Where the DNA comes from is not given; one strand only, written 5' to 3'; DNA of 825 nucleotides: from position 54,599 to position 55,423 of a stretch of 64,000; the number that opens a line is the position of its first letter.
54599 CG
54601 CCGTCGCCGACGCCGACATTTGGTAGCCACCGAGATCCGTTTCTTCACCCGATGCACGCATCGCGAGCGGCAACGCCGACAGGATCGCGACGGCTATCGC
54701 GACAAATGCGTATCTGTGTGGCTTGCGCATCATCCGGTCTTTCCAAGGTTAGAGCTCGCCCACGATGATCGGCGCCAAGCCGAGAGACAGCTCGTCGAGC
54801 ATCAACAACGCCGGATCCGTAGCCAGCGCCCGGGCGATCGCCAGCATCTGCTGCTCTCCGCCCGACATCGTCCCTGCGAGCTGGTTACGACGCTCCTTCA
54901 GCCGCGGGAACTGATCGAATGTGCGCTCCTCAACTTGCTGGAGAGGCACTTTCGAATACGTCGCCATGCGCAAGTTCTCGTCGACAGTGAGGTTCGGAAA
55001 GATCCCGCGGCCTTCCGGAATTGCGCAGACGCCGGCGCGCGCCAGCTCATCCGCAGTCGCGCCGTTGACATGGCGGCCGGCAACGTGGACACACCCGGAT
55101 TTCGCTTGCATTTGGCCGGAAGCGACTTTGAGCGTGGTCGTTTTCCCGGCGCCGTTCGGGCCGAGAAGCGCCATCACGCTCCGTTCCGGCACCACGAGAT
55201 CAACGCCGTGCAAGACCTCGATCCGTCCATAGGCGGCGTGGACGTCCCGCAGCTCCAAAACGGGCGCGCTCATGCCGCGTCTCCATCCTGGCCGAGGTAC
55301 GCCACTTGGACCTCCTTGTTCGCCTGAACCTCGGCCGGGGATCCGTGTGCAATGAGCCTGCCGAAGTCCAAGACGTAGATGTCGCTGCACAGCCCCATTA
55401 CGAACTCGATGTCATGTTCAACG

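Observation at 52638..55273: Truncated livF abutting an inserted surface-protein / Zn-ribbon membrane-protein gene pair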

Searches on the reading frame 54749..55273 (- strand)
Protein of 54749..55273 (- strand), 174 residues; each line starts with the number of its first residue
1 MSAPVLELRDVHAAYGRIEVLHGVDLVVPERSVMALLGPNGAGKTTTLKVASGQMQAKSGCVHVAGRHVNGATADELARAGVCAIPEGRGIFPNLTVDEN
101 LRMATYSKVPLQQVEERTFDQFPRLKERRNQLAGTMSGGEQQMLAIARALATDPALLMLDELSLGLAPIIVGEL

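Call 4: search_protein_families(library=pfam, proteins=[window:54749-55273:-], max_evalue=0.01)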
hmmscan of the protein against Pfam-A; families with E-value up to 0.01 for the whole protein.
window:54749-55273:- (174 aa): 6 families
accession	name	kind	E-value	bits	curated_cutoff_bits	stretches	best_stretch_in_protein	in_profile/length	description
PF00005.33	ABC_tran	-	5.6e-27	95.4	25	1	21-161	1-134/137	ABC transporter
PF13304.12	AAA_21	-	1.6e-07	32.1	27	0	127-168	229-273/304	AAA domain, putative AbiEii toxin, Type IV TA system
PF13604.12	AAA_30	-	0.00012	22.3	27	1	30-80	17-65/191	AAA domain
PF02463.25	SMC_N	-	0.0027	17.6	40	0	30-153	23-154/220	RecF/RecN/SMC N terminal domain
PF00004.35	AAA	-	0.0054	17.6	21.2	0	34-70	1-35/131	ATPase family associated with various cellular activities (AAA)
PF06414.18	Zeta_toxin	-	0.0077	16.1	22.3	0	36-65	21-50/199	Zeta toxin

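Call 5: find_homologous_proteins(query=window:54749-55273:-, max_evalue=1e-10)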
Query window:54749-55273:- (174 aa): 8000 proteins with E <= 1e-10 among 8000 candidates; the best 120 are listed.
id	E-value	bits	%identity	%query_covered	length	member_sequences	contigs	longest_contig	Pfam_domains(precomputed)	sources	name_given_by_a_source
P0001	1.1e-105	369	99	100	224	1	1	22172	PF00005.34,PF13304.13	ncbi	ncbi:MAG: ABC transporter ATP-binding protein, partial [Actinomycetota bacterium]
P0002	6.5e-97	340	92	100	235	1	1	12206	PF00005.34,PF13304.13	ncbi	-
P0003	7.3e-92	324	84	100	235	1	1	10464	PF00005.34,PF13304.13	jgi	jgi:branched-chain amino acid transport system ATP-binding protein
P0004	2.8e-91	322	84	100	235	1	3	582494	PF00005.34,PF13304.13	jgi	jgi:branched-chain amino acid transport system ATP-binding protein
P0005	2.1e-88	313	84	100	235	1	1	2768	PF00005.34,PF13304.13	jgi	jgi:branched-chain amino acid transport system ATP-binding protein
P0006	2.8e-88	312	83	100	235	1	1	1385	PF00005.34,PF13304.13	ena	-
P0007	5.2e-88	311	85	100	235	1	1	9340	PF00005.34,PF13304.13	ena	-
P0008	5.7e-88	311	83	100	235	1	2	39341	PF00005.34,PF13304.13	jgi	jgi:branched-chain amino acid transport system ATP-binding protein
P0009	1.1e-87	310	84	100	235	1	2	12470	PF00005.34,PF13304.13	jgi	-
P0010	1.4e-87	310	84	100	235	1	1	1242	PF00005.34,PF13304.13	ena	-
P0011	2.1e-87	309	83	100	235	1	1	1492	PF00005.34,PF13304.13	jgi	jgi:branched-chain amino acid transport system ATP-binding protein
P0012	2.3e-87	309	84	100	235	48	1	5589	PF13604.13,PF00005.34,PF13304.13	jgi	jgi:branched-chain amino acid transport system ATP-binding protein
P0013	3.1e-87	309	82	100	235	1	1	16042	PF00005.34,PF13304.13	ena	-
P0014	3.4e-87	309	84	100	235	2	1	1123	PF00005.34,PF13304.13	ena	-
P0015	3.5e-87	309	84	100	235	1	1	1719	PF00005.34,PF13304.13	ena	-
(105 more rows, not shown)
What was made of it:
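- Almost all are 235 aa and the shortest are 215-226 aa (call 5).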

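Call 10: find_encoding_contigs(protein=P0001, flank=10000, max_places=4)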
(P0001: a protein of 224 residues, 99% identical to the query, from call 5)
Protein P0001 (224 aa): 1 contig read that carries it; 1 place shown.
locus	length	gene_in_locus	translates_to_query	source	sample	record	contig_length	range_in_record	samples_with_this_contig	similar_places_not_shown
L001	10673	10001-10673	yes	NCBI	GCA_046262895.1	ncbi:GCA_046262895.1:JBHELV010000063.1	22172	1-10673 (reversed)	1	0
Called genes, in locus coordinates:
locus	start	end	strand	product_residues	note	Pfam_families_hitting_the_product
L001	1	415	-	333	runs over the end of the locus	PF00296:Bac_luciferase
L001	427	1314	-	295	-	PF00106:adh_short, PF08659:KR, PF13561:adh_short_C2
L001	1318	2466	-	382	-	PF00108:Thiolase_N, PF02803:Thiolase_C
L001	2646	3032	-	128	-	-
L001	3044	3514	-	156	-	PF07609:DUF1572 (weak), PF12867:DinB_2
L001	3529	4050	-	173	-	PF13302:Acetyltransf_3, PF13523:Acetyltransf_8, PF00583:Acetyltransf_1, PF13508:Acetyltransf_7 (weak)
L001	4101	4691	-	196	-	PF00440:TetR_N, PF17925:TetR_C_20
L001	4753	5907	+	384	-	PF02771:Acyl-CoA_dh_N, PF02770:Acyl-CoA_dh_M, PF00441:Acyl-CoA_dh_1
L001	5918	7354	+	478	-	PF13458:Peripla_BP_6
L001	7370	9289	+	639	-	PF02653:BPD_transp_2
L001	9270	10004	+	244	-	PF00005:ABC_tran, PF13604:AAA_30 (faint), PF13304:AAA_21 (faint), PF12399:BCA_ABC_TP_C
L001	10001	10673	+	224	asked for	PF00005:ABC_tran, PF13304:AAA_21 (faint)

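Call 11: find_encoding_contigs(protein=P0002, flank=10000, max_places=4)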
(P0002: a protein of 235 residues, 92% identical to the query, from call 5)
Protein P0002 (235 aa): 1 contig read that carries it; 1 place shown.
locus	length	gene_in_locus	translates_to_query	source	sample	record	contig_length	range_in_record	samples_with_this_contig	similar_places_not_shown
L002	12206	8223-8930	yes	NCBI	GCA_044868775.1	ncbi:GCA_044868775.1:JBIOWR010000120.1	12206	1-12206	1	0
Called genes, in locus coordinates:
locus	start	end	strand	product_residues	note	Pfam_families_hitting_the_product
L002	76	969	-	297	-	PF00106:adh_short, PF08659:KR, PF13561:adh_short_C2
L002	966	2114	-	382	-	PF00108:Thiolase_N, PF02803:Thiolase_C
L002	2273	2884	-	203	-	PF00440:TetR_N, PF17925:TetR_C_20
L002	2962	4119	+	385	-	PF02771:Acyl-CoA_dh_N, PF02770:Acyl-CoA_dh_M, PF00441:Acyl-CoA_dh_1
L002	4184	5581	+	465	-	PF13458:Peripla_BP_6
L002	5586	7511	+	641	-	PF02653:BPD_transp_2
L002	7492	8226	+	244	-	PF00005:ABC_tran, PF13604:AAA_30 (faint), PF12399:BCA_ABC_TP_C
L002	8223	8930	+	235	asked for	PF00005:ABC_tran, PF13304:AAA_21 (faint)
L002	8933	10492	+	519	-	-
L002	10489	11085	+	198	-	-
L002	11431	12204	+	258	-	?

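Call 53: search_protein_families(library=ncbifam, proteins=[window:54749-55273:-, P0002], max_evalue=0.00001)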
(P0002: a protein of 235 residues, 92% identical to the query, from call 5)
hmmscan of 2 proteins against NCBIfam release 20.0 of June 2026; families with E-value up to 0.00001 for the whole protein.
window:54749-55273:- (174 aa): 159 families (the best 25 are shown)
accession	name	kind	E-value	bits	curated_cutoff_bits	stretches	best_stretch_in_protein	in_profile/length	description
TIGR03410.1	urea_trans_UrtE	equivalog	2.1e-48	164.8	285.8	1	6-173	1-169/230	urea ABC transporter ATP-binding subunit UrtE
NF008626.0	PRK11614.1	equivalog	8.6e-47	159.6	441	1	3-171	3-173/237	high-affinity branched-chain amino acid ABC transporter ATP-binding protein LivF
TIGR04406.1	LPS_export_lptB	equivalog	5.9e-30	104.3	240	1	6-173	2-173/239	LPS export ABC transporter ATP-binding protein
TIGR03864.1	PQQ_ABC_ATP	hypoth_equivalog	3.9e-28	98.5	302.25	1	6-167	2-164/236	ABC transporter, ATP-binding subunit, PQQ-dependent alcohol dehydrogenase system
TIGR01188.1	drrA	subfamily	9.6e-28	97.3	312.45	1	14-168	2-157/302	daunorubicin resistance ABC transporter, ATP-binding protein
TIGR03411.1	urea_trans_UrtD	equivalog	3.7e-27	95.5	304.1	1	5-166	2-174/242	urea ABC transporter ATP-binding protein UrtD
NF010060.0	PRK13537.1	equivalog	1.6e-26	92.9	521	1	1-168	11-179/314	nodulation factor ABC transporter ATP-binding protein NodI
NF008449.1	PRK11300.1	equivalog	1.7e-26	93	362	2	1-109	1-109/255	high-affinity branched-chain amino acid ABC transporter ATP-binding protein LivG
NF011967.0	PRK15439.1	equivalog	1.9e-26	92.6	586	1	3-104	9-110/510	autoinducer 2 ABC transporter ATP-binding protein LsrA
NF006987.0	PRK09452.1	equivalog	1.5e-25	89.7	482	1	3-161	15-173/378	spermidine/putrescine ABC transporter ATP-binding protein PotA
TIGR03740.1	galliderm_ABC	subfamily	3.8e-25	88.9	309.75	1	6-174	1-163/223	lantibiotic protection ABC transporter ATP-binding subunit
TIGR03265.1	PhnT2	equivalog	4e-25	88.8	457.7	1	4-161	3-160/353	putative 2-aminoethylphosphonate ABC transporter ATP-binding protein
TIGR02673.1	FtsE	equivalog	2.3e-23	83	264.85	1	6-161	2-163/214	cell division ATP-binding protein FtsE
NF007082.0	PRK09536.1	equivalog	3.1e-23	82.5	537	1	4-161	2-165/402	corrinoid ABC transporter ATPase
NF043075.1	MMSYN1_0197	equivalog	1e-22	80.6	550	1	5-161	2-158/341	spermidine/putrescine ABC transporter ATP-binding protein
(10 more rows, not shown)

P0002 (235 aa): 161 families (the best 25 are shown)
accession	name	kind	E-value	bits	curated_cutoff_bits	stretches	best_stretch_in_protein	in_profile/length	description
TIGR03410.1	urea_trans_UrtE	equivalog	4.1e-58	196.6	285.8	1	6-226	1-223/230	urea ABC transporter ATP-binding subunit UrtE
NF008626.0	PRK11614.1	equivalog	7.3e-57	192.5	441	1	4-232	4-236/237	high-affinity branched-chain amino acid ABC transporter ATP-binding protein LivF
TIGR04406.1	LPS_export_lptB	equivalog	1.4e-42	145.7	240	1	6-233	2-235/239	LPS export ABC transporter ATP-binding protein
TIGR01188.1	drrA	subfamily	1.6e-37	129.4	312.45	1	14-228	2-217/302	daunorubicin resistance ABC transporter, ATP-binding protein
NF008449.1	PRK11300.1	equivalog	1.8e-34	119.1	362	2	1-109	1-109/255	high-affinity branched-chain amino acid ABC transporter ATP-binding protein LivG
TIGR03864.1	PQQ_ABC_ATP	hypoth_equivalog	7.4e-33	114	302.25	1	6-231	2-228/236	ABC transporter, ATP-binding subunit, PQQ-dependent alcohol dehydrogenase system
TIGR03265.1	PhnT2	equivalog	1.8e-32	112.9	457.7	1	4-230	3-230/353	putative 2-aminoethylphosphonate ABC transporter ATP-binding protein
NF011967.0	PRK15439.1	equivalog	1.5e-31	109.4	586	2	3-104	9-110/510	autoinducer 2 ABC transporter ATP-binding protein LsrA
NF006987.0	PRK09452.1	equivalog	2.1e-31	108.9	482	1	3-230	15-243/378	spermidine/putrescine ABC transporter ATP-binding protein PotA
TIGR03411.1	urea_trans_UrtD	equivalog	2.5e-31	109.2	304.1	1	5-232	2-241/242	urea ABC transporter ATP-binding protein UrtD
NF010060.0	PRK13537.1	equivalog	6.5e-31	107.4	521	1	2-223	12-234/314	nodulation factor ABC transporter ATP-binding protein NodI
TIGR03740.1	galliderm_ABC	subfamily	1.4e-30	106.7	309.75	1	6-219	1-208/223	lantibiotic protection ABC transporter ATP-binding subunit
NF008144.0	PRK10895.1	equivalog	9.7e-30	103.8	381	1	13-232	11-236/241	LPS export ABC transporter ATP-binding protein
NF043075.1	MMSYN1_0197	equivalog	4.9e-29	101.3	550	1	5-231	2-229/341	spermidine/putrescine ABC transporter ATP-binding protein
TIGR00968.1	3a0106s01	subfamily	1.1e-28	100.4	342.75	1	9-229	4-225/237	sulfate ABC transporter ATP-binding protein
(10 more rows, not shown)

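Call 68: list_cluster_members(proteins=[window:54749-55273:-, window:54749-55390:-, window:55270-56004:-, window:53204-54733:-, window:55985-57904:-])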
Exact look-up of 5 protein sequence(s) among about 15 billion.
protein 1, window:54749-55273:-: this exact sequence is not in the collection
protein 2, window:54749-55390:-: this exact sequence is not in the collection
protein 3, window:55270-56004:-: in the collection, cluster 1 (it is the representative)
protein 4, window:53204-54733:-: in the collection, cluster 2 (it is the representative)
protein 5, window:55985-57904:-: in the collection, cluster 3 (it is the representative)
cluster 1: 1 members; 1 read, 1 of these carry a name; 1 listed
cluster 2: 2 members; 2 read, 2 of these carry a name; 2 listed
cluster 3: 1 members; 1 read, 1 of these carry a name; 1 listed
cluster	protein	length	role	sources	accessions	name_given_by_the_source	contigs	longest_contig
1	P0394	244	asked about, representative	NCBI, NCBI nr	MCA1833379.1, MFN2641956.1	MAG: ABC transporter ATP-binding protein [Actinomycetota bacterium] | ABC transporter ATP-binding protein [Actinomycetota bacterium]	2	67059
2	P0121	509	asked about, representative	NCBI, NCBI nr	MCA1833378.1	MAG: hypothetical protein LC750_11755 [Actinobacteria bacterium] | hypothetical protein [Actinomycetota bacterium]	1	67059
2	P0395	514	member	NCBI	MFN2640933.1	MAG: hypothetical protein ABR548_03430, partial [Actinomycetota bacterium]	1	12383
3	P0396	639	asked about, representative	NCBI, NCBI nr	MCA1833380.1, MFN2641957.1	MAG: ABC transporter permease [Actinomycetota bacterium] | ABC transporter permease [Actinomycetota bacterium]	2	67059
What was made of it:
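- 55270..56004 (-): LivG-type ATPase (244 aa), intact, with His in the switch (VEHD). The exact protein is NCBI MCA1833379.1 (call 68).
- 54749..55273 (-): Truncated LivF-type ATPase ORF: 174 codons plus a TAA created at the deletion junction. The exact 174-aa and 213-aa products are absent from the protein collection, while the flanking genes carry consecutive NCBI accessions (call 68).
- This fits NCBI annotating it as a pseudogene (call 68; inference).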

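Call 71: search_solved_structures(query=P0002, max_evalue=1e-20, show_alignments=1)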
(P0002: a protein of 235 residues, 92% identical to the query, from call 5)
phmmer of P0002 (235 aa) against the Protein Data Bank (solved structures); distinct sequences matched with E-value up to 1e-20: 95 (the best 60 are shown).
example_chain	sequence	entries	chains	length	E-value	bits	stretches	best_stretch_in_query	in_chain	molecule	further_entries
1ji0_A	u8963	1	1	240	8.5e-56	192.4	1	5-233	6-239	ABC transporter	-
7w01_A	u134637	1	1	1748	1.1e-39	139.8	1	21-231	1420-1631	Phospholipid-transporting ATPase ABCA3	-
7w02_A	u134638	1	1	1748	7.4e-39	137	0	21-231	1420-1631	Phospholipid-transporting ATPase ABCA3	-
7lkp_A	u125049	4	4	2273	4.7e-38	134.4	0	25-219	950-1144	Retinal-specific phospholipid-transporting ATPase ABCA4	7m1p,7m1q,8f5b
7e7i_A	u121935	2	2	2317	4.9e-38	134.3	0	25-219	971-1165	Retinal-specific phospholipid-transporting ATPase ABCA4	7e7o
7lkz_A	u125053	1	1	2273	3.3e-37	131.7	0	25-219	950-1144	Retinal-specific phospholipid-transporting ATPase ABCA4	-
7e7q_A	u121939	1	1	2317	3.4e-37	131.6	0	25-219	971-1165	Retinal-specific phospholipid-transporting ATPase ABCA4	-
8edw_A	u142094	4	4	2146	5.3e-37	131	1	17-222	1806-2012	Phospholipid-transporting ATPase ABCA7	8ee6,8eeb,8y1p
8eop_A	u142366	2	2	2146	3.6e-36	128.2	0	17-222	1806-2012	Phospholipid-transporting ATPase ABCA7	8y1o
8frp_A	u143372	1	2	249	6.3e-34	120.9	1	12-232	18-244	Lipopolysaccharide export system ATP-binding protein LptB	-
8frl_A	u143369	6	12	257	7.1e-34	120.8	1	12-232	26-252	Lipopolysaccharide export system ATP-binding protein LptB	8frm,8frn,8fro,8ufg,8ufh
4wbs_A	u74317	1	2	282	2.5e-29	105.9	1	4-232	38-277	ABC transporter related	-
6fn1_A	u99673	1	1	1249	2.5e-29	105.9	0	17-217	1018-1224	Human-mouse chimeric ABCB1 (ABCBHM)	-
6fn4_A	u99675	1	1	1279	2.7e-29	105.8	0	17-217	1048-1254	Apo form of Human-mouse chimeric ABCB1 (ABCB1HM) in complex with Antigen binding fragment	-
7zk8_A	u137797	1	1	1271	5.9e-29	104.7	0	17-217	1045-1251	ATP-dependent translocase ABCB1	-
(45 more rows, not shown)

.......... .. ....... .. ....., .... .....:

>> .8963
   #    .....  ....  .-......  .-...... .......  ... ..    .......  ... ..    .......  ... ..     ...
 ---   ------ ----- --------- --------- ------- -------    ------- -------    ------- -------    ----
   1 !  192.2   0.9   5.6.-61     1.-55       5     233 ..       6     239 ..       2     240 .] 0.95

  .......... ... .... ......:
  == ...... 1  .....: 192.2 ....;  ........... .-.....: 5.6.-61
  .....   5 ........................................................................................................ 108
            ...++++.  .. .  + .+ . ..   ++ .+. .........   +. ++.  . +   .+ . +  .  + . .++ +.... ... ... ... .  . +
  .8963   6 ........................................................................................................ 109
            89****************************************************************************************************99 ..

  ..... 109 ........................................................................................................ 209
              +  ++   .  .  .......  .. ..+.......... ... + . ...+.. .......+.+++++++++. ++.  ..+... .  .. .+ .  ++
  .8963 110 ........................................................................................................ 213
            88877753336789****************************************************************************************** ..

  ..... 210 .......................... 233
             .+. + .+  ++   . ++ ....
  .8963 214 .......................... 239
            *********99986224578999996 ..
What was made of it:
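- Closest known: LivF / UrtE-type ATPase subunits of HAAT-family. Same: The intact relative P0002 aligns to 1JI0 end to end at E 8.5e-56, with Gln at the switch position and the AYLG tail (call 71).
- The lost part is therefore integral to the domain fold (call 71). The lost part is core fold in 1JI0 (call 71).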
